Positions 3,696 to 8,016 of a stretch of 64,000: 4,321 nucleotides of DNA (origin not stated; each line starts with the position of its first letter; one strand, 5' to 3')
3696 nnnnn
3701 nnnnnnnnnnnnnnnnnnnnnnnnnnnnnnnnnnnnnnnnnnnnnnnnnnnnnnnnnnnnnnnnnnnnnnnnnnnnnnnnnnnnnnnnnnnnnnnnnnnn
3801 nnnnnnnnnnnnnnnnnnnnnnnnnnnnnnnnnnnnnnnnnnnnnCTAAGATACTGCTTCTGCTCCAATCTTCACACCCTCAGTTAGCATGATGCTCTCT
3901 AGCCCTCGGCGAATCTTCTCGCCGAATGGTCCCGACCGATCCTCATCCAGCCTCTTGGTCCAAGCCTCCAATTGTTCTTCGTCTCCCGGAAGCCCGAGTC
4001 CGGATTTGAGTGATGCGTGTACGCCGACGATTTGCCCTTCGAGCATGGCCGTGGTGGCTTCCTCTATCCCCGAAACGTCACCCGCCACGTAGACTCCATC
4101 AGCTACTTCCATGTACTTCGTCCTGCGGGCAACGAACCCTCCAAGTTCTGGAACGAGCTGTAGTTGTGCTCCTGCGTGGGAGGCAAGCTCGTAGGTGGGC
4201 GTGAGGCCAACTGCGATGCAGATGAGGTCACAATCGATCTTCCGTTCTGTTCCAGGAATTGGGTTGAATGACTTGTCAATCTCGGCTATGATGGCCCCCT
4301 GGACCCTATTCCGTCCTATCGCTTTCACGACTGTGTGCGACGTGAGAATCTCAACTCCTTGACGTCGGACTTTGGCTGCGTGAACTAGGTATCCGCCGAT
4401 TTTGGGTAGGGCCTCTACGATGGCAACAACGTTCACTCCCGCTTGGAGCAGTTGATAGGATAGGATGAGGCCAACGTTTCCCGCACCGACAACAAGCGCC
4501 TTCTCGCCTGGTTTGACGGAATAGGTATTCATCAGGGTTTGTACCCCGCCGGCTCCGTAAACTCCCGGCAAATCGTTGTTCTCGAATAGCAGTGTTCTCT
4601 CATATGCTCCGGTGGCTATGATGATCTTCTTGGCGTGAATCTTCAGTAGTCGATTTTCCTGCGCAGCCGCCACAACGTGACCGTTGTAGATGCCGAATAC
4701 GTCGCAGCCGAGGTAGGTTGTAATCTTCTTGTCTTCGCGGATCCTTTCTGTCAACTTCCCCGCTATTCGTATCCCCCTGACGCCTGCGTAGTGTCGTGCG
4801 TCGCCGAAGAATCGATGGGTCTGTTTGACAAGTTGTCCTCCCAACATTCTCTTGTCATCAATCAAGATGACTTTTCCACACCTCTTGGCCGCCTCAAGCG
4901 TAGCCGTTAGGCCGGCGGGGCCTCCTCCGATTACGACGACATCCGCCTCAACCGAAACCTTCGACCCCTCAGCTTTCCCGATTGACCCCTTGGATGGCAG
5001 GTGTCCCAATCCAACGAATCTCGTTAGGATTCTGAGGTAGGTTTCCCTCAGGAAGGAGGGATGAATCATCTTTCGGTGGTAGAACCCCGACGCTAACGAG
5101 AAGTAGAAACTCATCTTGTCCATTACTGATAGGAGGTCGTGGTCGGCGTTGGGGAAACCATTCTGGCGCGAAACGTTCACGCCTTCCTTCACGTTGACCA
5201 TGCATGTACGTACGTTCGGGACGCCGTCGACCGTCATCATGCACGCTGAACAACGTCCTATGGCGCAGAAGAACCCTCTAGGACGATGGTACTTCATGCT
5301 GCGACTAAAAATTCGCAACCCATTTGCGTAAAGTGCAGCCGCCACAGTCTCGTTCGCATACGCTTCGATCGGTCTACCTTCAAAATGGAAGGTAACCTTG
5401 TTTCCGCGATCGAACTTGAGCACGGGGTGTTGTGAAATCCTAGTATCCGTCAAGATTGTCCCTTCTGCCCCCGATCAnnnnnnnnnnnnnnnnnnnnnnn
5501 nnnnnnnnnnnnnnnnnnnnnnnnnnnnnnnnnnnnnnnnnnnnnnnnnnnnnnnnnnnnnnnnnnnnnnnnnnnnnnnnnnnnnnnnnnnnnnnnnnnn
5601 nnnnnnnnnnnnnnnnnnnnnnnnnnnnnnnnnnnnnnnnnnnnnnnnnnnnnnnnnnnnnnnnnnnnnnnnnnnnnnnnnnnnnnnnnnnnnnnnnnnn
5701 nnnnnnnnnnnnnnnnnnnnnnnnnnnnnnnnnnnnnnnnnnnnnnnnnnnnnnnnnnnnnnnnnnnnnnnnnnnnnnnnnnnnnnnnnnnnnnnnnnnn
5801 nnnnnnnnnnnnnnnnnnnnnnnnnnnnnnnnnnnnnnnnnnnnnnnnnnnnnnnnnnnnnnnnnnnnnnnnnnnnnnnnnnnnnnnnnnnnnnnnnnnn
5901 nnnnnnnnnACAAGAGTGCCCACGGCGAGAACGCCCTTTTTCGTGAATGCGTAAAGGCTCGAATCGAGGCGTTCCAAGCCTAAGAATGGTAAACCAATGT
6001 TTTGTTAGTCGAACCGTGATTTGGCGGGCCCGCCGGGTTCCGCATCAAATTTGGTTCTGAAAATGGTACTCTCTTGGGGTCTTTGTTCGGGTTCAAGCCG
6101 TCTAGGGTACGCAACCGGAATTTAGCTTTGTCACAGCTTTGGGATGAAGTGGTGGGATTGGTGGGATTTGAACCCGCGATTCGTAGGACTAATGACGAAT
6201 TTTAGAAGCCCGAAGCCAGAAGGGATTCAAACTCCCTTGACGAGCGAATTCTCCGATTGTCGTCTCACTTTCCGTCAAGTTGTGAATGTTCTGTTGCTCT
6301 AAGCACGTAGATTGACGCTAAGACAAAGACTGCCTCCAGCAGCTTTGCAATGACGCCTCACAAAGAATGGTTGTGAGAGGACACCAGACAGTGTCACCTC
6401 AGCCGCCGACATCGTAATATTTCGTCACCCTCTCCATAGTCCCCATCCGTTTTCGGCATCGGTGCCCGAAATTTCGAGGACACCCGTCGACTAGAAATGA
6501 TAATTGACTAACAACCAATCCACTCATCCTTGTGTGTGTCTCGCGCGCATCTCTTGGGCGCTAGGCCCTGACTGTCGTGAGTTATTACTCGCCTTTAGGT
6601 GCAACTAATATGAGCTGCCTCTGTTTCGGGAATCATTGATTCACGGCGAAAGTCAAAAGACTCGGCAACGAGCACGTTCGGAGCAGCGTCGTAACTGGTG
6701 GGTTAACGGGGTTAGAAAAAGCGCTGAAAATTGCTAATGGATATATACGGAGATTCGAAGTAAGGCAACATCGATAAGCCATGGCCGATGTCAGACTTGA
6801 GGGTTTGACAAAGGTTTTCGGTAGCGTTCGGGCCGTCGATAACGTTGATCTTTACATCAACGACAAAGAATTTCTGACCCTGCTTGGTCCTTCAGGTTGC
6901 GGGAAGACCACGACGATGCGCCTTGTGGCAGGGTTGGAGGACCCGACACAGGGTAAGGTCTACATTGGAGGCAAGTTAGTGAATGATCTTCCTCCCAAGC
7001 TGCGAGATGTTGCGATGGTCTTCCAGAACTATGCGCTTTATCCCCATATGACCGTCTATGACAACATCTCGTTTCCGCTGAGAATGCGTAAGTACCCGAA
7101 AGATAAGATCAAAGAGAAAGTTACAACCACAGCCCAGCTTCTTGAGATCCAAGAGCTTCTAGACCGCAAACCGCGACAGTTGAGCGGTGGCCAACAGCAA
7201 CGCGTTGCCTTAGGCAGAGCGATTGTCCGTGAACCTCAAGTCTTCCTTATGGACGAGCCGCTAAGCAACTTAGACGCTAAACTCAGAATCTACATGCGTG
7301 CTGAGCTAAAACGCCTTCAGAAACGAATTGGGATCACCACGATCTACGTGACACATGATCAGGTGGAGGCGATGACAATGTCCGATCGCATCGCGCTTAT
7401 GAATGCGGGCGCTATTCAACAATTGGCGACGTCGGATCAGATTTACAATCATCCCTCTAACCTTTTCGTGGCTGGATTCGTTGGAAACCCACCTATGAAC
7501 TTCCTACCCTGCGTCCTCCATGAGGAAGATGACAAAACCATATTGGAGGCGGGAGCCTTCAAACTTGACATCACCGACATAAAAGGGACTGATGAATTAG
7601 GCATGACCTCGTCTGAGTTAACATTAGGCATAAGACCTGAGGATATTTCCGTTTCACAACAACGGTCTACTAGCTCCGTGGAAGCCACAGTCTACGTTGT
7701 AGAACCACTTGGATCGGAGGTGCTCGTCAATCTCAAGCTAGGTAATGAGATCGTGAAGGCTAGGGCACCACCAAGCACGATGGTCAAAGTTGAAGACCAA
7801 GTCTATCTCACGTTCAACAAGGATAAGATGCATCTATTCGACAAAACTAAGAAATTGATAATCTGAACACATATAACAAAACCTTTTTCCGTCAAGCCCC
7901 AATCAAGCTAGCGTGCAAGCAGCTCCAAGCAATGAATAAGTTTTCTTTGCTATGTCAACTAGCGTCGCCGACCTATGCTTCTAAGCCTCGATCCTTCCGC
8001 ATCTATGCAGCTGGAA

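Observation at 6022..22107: A ~16-kb segment bounded by a 16-nt direct repeat of a tRNA 3' end, with an integrase remnant next to the intact tRNA: a decayed integrated element carrying a transport/catabolic gene cluster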

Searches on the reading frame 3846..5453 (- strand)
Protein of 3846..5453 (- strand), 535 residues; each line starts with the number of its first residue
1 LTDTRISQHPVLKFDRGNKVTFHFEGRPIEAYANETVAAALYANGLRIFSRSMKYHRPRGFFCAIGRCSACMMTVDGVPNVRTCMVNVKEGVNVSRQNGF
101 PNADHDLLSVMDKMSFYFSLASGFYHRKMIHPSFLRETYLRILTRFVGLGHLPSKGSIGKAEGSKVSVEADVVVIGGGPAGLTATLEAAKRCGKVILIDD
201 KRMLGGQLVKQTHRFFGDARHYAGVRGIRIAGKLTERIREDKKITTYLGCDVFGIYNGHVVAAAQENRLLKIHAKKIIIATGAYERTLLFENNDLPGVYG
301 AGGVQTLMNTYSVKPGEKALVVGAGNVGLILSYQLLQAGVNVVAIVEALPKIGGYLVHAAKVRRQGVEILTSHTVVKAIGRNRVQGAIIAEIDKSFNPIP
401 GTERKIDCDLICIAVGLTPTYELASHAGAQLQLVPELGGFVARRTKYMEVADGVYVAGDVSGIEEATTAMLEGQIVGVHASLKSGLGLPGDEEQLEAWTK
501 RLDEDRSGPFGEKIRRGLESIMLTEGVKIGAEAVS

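Call 10: search_protein_families(library=pfam, proteins=[window:3846-5453:-], max_evalue=0.01)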
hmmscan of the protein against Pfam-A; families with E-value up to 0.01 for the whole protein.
window:3846-5453:- (535 aa): 13 families
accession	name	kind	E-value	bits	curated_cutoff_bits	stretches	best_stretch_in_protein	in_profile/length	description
PF07992.20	Pyr_redox_2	-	8.6e-37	127.6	26.1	1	171-473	2-291/291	Pyridine nucleotide-disulphide oxidoreductase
PF13510.11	Fer2_4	-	1.4e-31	108.8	22.8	1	18-99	2-82/82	2Fe-2S iron-sulfur cluster binding domain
PF12831.13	FAD_oxidored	-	1.5e-12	48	27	1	171-246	1-76/416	FAD dependent oxidoreductase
PF13738.12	Pyr_redox_3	-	3.7e-09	36.7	30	1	271-458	122-305/305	Pyridine nucleotide-disulphide oxidoreductase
PF00890.30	FAD_binding_2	-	8.4e-09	35.5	20.4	1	171-209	1-39/414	FAD binding domain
PF01266.30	DAO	-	3.2e-08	33.9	27.9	1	171-206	1-37/353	FAD dependent oxidoreductase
PF13450.12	NAD_binding_8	-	7.1e-08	33.1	21.9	1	174-226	1-50/68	NAD(P)-binding Rossmann-like domain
PF03486.20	HI0933_like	-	3.9e-07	30.2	50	1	171-207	2-38/244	HI0933-like protein Rossmann domain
PF01946.23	Thi4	-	5.5e-07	29.5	26.2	1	168-206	16-55/235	Thi4 family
PF01494.25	FAD_binding_3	-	7.1e-07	29.2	22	1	319-379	4-62/349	FAD binding domain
PF01134.28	GIDA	-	3.2e-05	23.6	22.1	1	171-201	1-31/391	Glucose inhibited division protein A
PF00070.33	Pyr_redox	-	6.6e-05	23.8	22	1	318-382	1-70/82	Pyridine nucleotide-disulphide oxidoreductase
PF13241.12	NAD_binding_7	-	0.00011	23.1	22.1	0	316-397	7-87/104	Putative NAD(P)-binding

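Call 39: find_related_loci(query=window:3846-5453:-, collection=metagenome_contigs, flank=10000)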
Query window:3846-5453:- (535 aa) in metagenome_contigs; peptide patterns used: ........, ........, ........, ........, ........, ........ (x = any residue, [..] = any of these).
227 stretches matched a pattern; 22 encode a relative of the query (tblastn E <= 1e-3); 20 distinct loci.
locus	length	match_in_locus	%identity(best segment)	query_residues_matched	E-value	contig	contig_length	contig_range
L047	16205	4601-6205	96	1-535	0e+0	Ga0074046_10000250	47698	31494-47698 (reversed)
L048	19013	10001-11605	91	1-535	0e+0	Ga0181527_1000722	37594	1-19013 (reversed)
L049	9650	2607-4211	90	1-535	0e+0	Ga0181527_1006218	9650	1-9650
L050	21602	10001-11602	89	1-535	0e+0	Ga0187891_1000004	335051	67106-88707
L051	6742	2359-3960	87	1-535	0e+0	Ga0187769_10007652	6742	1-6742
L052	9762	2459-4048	81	1-530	0e+0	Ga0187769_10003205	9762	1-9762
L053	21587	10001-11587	80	3-531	0e+0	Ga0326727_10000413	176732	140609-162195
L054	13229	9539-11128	79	1-530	0e+0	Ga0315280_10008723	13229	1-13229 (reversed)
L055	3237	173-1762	80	1-530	0e+0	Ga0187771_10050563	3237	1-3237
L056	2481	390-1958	78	3-525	0e+0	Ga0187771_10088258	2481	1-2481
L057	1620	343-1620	97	1-426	0e+0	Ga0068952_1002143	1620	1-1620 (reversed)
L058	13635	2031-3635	90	1-535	0e+0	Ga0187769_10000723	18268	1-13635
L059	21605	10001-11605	89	1-535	0e+0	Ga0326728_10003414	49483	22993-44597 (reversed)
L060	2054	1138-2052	77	1-305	3e-176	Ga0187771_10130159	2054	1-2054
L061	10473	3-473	92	375-531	1e-89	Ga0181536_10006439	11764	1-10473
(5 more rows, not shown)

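Call 60: search_protein_families(library=pfam, proteins=[L047:2533-3006:+, L047:3094-4134:+, L047:8543-9757:-, L047:13956-15116:+], max_evalue=0.01)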
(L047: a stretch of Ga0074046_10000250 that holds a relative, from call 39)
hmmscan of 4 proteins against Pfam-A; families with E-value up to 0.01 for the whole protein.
L047:2533-3006:+ (157 aa): 2 families
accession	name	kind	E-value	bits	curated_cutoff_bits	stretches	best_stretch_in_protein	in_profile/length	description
PF00072.30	Response_reg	-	9.9e-28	97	30.2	1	13-121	2-110/111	Response regulator receiver domain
PF23198.2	PDE8A_N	-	0.0007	20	29.6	1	11-70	12-71/147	PDE8A-like, N-terminal domain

L047:3094-4134:+ (346 aa): 9 families
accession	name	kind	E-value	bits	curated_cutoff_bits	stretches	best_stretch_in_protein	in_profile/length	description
PF02518.31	HATPase_c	-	1.3e-24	87.2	26.4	1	243-344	2-107/111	Histidine kinase-, DNA gyrase B-, and HSP90-like ATPase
PF13426.13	PAS_9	-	3.1e-15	56.8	27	1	23-128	1-103/103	PAS domain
PF00989.32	PAS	-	1.6e-12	47.8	22.6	1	15-126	3-113/113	PAS fold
PF00512.31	HisKA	-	4.8e-10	39.8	26.9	1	146-200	8-62/66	His Kinase A (phospho-acceptor) domain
PF08448.16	PAS_4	-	7.7e-09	36.2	23.1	1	22-130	4-109/110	PAS fold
PF13188.13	PAS_8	-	4.3e-07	30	21.8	1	15-66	3-55/65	PAS domain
PF24820.1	Diguanyl_cycl_sensor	-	1.8e-05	25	28.1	1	23-121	6-106/109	Diguanylate cyclase-like sensor domain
PF14501.12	HATPase_c_5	-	0.00018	21.8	22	1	247-335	6-93/102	GHKL domain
PF13589.12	HATPase_c_3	-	0.0064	17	25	0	251-306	7-61/137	Histidine kinase-, DNA gyrase B-, and HSP90-like ATPase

L047:8543-9757:- (404 aa): 0 families

L047:13956-15116:+ (386 aa): 1 family
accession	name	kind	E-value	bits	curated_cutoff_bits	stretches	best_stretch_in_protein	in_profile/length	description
PF00795.27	CN_hydrolase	-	1.6e-48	165.7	23.2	1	17-308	1-252/256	Carbon-nitrogen hydrolase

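Call 96: search_protein_families(library=pfam, proteins=[L047:11343-11900:-, L047:11940-12464:+, L047:12532-13212:-, L047:13304-13549:-, L047:10793-11320:+, L047:15568-16176:-], max_evalue=0.001)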
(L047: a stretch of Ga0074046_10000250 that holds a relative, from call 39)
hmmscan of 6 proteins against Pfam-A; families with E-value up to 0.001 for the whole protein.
L047:11343-11900:- (185 aa): 1 family
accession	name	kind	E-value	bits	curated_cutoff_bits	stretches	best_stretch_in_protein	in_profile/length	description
PF07884.19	VKOR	-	7.4e-21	75.1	27.5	1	41-173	2-132/134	Vitamin K epoxide reductase family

L047:11940-12464:+ (174 aa): 1 family
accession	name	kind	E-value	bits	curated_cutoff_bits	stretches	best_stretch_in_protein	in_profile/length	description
PF00581.25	Rhodanese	-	4.9e-26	91.6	22.2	1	77-166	3-101/102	Rhodanese-like domain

L047:12532-13212:- (226 aa): 9 families
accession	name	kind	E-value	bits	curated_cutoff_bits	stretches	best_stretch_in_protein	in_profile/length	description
PF08241.18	Methyltransf_11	-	1.3e-17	64.7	21.2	1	75-175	1-95/95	Methyltransferase domain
PF13649.12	Methyltransf_25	-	3.6e-16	60.1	27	1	74-171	1-97/97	Methyltransferase domain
PF13489.12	Methyltransf_23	-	2.4e-14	53.8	27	1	66-189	18-124/164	Methyltransferase domain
PF13847.12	Methyltransf_31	-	1.3e-13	51.3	27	1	72-179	5-113/145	Methyltransferase domain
PF08242.18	Methyltransf_12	-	4e-12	47.2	30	1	75-173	1-98/98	Methyltransferase domain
PF01209.24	Ubie_methyltran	-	2.2e-09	37.4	20.1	1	60-177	37-153/233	ubiE/COQ5 methyltransferase family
PF09243.16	Rsm22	-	3.7e-09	36.9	23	1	55-192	19-155/275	Mitochondrial small ribosomal subunit Rsm22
PF08003.17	Methyltransf_9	-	1.5e-05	24.6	23.8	1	62-175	107-217/315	Protein of unknown function (DUF1698)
PF01135.25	PCMT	-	0.00016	22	20.3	1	68-129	70-131/210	Protein-L-isoaspartate(D-aspartate) O-methyltransferase (PCMT)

L047:13304-13549:- (81 aa): 0 families

L047:10793-11320:+ (175 aa): 2 families
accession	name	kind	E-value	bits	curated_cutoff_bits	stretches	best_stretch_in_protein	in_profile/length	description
PF00881.29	Nitroreductase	-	7.7e-29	101.5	23.5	2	64-150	82-167/167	Nitroreductase family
PF14512.11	TM1586_NiRdase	-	7.7e-11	42.5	27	0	109-171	91-153/215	Putative TM nitroreductase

L047:15568-16176:- (202 aa): 1 family
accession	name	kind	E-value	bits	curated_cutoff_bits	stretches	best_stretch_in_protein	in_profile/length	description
PF01261.30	AP_endonuc_2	-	2.6e-30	106.4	31.1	1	2-195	54-248/249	Xylose isomerase-like TIM barrel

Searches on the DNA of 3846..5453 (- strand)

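Call 43: search_rna_families(source=L047, threshold=evalue, max_evalue=0.1)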
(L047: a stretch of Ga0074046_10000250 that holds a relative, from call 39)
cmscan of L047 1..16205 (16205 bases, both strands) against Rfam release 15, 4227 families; matches with E-value up to 0.1: 2.
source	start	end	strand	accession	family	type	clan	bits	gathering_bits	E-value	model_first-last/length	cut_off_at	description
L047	1648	1805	+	RF00005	tRNA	Gene; tRNA;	CL00001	43.7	29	1.4e-06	1-71/71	no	tRNA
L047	45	117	+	RF00005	tRNA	Gene; tRNA;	CL00001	43.4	29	1.7e-06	1-71/71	no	tRNA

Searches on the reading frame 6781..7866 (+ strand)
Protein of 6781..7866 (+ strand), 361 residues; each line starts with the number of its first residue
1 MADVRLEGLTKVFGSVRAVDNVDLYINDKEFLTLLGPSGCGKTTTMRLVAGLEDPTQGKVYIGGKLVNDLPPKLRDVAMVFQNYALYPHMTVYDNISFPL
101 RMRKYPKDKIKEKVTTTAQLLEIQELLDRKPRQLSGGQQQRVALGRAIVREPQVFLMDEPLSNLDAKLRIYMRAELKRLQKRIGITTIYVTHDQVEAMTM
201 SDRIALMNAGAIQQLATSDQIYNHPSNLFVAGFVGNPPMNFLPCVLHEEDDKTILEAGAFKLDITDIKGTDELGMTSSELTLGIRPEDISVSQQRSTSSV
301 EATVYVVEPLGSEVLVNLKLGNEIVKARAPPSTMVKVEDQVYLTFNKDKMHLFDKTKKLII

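Call 8: search_protein_families(library=pfam, proteins=[window:6781-7866:+], max_evalue=0.001)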
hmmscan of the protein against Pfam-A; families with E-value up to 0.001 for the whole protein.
window:6781-7866:+ (361 aa): 6 families
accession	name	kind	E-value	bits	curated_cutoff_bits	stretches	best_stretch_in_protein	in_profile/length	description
PF00005.33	ABC_tran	-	9.2e-33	114.2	25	1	20-161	2-136/137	ABC transporter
PF08402.16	TOBE_2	-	5e-12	46.2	21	1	282-353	1-76/76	TOBE domain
PF17912.7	OB_MalK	-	1.2e-09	39.3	27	1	235-289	1-53/53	MalK OB fold domain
PF03459.23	TOBE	-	5.9e-08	33.3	22.3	1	300-352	7-64/64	TOBE domain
PF02463.25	SMC_N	-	0.00012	22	40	1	28-208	23-215/220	RecF/RecN/SMC N terminal domain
PF03215.21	Rad17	-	0.00051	20.5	23.8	1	27-125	43-140/186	Rad17 P-loop domain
